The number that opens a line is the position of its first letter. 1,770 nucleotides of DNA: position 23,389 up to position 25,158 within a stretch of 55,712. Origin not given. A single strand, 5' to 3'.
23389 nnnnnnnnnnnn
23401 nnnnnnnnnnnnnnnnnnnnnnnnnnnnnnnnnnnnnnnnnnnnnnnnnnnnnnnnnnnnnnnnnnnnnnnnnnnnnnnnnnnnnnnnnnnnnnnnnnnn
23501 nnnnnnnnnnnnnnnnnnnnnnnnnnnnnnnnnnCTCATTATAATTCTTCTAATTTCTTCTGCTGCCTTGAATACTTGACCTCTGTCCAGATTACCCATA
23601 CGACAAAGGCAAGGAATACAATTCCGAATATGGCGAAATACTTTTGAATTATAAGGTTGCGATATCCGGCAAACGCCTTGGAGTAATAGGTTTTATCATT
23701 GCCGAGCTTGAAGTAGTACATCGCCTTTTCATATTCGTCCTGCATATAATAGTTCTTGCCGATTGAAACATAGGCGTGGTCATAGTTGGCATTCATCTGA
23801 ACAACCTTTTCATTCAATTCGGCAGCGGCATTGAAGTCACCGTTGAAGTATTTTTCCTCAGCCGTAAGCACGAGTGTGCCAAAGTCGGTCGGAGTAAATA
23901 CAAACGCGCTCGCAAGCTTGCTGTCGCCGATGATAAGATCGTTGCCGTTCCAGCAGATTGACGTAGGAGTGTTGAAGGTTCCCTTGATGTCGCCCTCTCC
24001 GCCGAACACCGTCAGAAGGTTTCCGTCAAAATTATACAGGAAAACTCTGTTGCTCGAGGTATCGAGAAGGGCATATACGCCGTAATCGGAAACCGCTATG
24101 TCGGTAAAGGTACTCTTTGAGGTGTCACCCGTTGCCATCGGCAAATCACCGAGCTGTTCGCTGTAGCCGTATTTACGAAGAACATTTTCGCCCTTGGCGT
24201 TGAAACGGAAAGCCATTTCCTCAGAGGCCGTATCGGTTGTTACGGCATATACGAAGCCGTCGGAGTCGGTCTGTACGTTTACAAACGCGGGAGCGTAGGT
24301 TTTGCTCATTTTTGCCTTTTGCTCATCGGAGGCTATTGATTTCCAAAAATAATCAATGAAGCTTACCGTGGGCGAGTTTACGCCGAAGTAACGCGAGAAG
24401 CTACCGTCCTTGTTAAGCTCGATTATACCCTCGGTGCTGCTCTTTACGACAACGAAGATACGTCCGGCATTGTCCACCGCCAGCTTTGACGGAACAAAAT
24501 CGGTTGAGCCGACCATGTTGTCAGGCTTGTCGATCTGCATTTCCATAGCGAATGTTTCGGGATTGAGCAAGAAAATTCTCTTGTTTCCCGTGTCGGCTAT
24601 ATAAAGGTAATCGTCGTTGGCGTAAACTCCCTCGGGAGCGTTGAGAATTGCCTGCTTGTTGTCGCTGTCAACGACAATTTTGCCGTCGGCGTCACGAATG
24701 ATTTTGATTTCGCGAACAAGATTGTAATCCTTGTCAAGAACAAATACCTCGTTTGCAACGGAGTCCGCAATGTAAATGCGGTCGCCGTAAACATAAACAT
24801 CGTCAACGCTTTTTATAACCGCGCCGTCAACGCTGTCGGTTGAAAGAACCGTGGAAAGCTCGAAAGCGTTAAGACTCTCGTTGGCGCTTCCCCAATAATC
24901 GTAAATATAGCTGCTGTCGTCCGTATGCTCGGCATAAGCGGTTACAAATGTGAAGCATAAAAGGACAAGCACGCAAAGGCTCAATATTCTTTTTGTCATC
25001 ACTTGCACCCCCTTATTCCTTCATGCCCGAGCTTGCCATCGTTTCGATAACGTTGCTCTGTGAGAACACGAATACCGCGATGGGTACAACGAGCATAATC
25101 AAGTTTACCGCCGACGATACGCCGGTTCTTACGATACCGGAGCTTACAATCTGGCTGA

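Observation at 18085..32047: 13.9-kb nine-gene operon joining two ABC-importer membrane modules to an uncharacterised NHL-propeller / Yip1 / giant exoprotein trio: candidate undescribed cell-surface capture-and-import system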

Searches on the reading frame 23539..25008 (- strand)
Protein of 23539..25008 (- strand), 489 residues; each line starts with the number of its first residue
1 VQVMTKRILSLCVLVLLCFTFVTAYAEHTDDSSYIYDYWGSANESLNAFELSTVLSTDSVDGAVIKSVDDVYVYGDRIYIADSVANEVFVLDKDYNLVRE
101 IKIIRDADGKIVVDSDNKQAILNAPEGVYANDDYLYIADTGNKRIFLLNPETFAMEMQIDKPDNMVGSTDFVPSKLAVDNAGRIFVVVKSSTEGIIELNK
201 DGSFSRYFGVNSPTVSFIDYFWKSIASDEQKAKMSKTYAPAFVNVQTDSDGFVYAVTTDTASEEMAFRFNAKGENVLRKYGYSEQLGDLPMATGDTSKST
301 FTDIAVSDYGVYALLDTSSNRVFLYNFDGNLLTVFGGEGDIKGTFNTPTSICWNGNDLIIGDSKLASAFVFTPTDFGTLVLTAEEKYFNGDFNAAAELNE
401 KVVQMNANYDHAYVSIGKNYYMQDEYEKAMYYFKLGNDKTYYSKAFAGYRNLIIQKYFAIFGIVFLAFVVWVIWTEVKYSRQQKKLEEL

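Call 3: search_protein_families(library=pfam, proteins=[window:23539-25008:-], max_evalue=0.01)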
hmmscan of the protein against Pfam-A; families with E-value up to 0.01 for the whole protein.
window:23539-25008:- (489 aa): 1 family
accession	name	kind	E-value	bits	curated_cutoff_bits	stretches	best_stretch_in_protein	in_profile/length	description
PF01436.27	NHL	-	1.2e-07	31.8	20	0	122-146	1-26/28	NHL repeat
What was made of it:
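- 23539..25008 (-): N: secreted NHL beta-propeller plus TPR protein with a C-terminal TM anchor. Pfam NHL above its cut-off (call 3).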

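Call 4: search_protein_families(library=ncbifam, proteins=[window:23539-25008:-], max_evalue=0.01)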
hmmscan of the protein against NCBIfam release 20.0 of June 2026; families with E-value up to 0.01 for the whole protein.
window:23539-25008:- (489 aa): 2 families
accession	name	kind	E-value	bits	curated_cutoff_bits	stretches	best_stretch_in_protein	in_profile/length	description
NF035926.1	scyF_NHL_VPEP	equivalog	6.5e-07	28.8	350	0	246-365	158-267/376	scytonemin biosynthesis PEP-CTERM protein ScyF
TIGR02276.1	beta_rpt_yvtn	repeat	0.0012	18.8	27.85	0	75-93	3-21/42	beta-propeller repeat protein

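Call 10: search_solved_structures(query=window:23539-25008:-, max_evalue=1)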
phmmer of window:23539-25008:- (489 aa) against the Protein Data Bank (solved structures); distinct sequences matched with E-value up to 1: 44.
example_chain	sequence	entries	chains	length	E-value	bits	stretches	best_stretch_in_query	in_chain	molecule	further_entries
8j72_A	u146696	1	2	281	7e-11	45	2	303-373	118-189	E3 ubiquitin-protein ligase TRIM71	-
6d69_A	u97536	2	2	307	3.6e-10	42.6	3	304-359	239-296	NHL Repeat Region of D. melanogaster Thin | Thin, isoform D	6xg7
9qhb_A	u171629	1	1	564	4.9e-10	42.2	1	386-434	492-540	Engineered tetratricopeptide repeat protein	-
7qrx_A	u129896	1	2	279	5.9e-10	41.9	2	303-371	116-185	E3 ubiquitin-protein ligase TRIM71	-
9jur_A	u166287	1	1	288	6.9e-10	41.7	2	303-371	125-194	E3 ubiquitin-protein ligase TRIM71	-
6fpt_A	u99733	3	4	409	2.7e-09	39.7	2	303-373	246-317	E3 ubiquitin-protein ligase TRIM71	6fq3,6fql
8bu0_A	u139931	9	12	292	3.5e-07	32.8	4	387-435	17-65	Consensus tetratricopeptide repeat protein | Crystal structure of an 8-repeat consensus TPR superhelix with Zinc. | Monomer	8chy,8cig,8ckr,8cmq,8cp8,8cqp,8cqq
7qrw_A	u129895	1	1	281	6.9e-07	31.8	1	304-382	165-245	Isoform 4 of Tripartite motif-containing protein 3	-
7b2r_A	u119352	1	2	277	6.9e-07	31.8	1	313-365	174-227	Tripartite motif-containing protein 2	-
7b96_A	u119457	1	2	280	7.8e-07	31.6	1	312-366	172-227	Isoform 2 of Tripartite motif-containing protein 2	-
7qrv_A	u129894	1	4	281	8.1e-07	31.6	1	312-366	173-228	Tripartite motif-containing protein 2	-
9qhc_A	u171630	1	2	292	3e-06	29.7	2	386-435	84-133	Engineered tetratricopeptide repeat protein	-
4zlr_A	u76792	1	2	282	1e-05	28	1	124-210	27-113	Brain tumor protein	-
5ex7_A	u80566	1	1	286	1.1e-05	27.9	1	124-210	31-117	Brain tumor protein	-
1q7f_A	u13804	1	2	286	1.1e-05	27.8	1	124-210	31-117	brain tumor CG10719-PA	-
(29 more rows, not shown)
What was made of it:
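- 23539..25008 (-): PDB sequence hits to TRIM71 NHL (E 7e-11) and TPR proteins (E 5e-10) (call 10).
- On NHL-repeat beta-propeller with TPR: PDB hits: TRIM71 NHL E 7e-11 and TPR E 5e-10 (call 10).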
